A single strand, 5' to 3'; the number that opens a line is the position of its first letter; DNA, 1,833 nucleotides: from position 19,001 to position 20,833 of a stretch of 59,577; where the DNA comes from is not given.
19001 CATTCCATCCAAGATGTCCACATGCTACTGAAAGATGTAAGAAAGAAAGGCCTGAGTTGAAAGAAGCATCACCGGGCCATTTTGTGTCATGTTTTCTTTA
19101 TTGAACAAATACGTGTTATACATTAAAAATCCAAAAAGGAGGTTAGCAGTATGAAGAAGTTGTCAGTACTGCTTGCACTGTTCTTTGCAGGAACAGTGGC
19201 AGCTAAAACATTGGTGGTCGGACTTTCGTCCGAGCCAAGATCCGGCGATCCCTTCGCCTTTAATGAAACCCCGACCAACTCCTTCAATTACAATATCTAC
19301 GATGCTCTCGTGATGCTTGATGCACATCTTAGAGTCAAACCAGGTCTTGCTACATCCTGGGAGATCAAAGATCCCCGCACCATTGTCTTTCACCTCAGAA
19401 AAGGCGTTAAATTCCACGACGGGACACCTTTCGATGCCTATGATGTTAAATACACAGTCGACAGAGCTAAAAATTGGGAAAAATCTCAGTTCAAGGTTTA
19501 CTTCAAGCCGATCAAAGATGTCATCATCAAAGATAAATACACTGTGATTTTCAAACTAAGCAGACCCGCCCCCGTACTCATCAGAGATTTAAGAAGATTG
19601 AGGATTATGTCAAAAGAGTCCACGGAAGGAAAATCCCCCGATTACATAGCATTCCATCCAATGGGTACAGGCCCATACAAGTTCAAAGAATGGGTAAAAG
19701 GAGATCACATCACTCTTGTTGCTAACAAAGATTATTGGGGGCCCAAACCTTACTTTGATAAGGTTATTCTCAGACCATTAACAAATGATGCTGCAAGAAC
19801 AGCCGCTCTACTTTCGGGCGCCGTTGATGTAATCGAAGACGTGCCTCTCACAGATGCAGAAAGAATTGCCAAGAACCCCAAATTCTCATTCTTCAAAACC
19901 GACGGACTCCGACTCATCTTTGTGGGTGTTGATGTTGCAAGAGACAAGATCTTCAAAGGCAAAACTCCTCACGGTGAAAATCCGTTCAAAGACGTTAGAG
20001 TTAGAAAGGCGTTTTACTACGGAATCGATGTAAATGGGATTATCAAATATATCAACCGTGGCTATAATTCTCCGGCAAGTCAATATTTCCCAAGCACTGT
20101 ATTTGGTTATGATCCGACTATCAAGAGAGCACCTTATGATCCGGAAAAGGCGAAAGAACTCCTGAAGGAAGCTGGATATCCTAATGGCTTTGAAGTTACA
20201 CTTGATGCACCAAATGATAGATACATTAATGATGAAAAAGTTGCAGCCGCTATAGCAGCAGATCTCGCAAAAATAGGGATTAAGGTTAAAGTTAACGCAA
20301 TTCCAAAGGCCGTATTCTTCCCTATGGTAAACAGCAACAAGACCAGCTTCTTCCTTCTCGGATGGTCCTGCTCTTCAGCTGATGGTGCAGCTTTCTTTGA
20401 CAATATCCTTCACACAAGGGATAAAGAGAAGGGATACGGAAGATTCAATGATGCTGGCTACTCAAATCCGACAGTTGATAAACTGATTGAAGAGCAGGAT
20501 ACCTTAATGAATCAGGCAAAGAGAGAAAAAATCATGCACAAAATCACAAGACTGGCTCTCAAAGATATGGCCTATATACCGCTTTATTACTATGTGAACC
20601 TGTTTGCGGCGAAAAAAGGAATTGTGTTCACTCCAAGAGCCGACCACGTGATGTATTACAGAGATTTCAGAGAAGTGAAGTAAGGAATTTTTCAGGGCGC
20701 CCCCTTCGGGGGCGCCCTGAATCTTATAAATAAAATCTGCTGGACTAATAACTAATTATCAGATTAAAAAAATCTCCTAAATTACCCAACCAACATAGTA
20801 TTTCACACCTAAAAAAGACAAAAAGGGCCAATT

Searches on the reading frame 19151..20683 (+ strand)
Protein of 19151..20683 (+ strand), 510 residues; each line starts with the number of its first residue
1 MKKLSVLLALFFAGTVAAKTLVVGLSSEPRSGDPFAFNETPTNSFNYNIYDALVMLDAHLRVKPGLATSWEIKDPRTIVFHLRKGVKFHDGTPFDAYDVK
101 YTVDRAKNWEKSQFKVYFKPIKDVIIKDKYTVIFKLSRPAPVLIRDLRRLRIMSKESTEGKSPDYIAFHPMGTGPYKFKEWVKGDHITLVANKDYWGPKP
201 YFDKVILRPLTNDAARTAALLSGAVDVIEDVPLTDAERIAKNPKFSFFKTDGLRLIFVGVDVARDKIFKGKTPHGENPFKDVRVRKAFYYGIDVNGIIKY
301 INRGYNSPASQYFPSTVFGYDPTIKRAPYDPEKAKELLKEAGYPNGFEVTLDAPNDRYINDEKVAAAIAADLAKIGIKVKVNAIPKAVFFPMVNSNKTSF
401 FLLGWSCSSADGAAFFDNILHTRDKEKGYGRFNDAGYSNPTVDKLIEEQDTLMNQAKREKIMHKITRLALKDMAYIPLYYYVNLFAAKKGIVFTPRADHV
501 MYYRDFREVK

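Call 78: search_protein_families(library=pfam, proteins=[window:19151-20683:+], max_evalue=0.00001)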
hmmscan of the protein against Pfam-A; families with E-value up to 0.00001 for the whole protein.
window:19151-20683:+ (510 aa): 1 family
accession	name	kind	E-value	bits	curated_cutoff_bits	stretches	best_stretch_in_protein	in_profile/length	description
PF00496.27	SBP_bac_5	-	7.3e-95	318.6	32.4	1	62-425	2-366/368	Bacterial extracellular solute-binding proteins, family 5 Middle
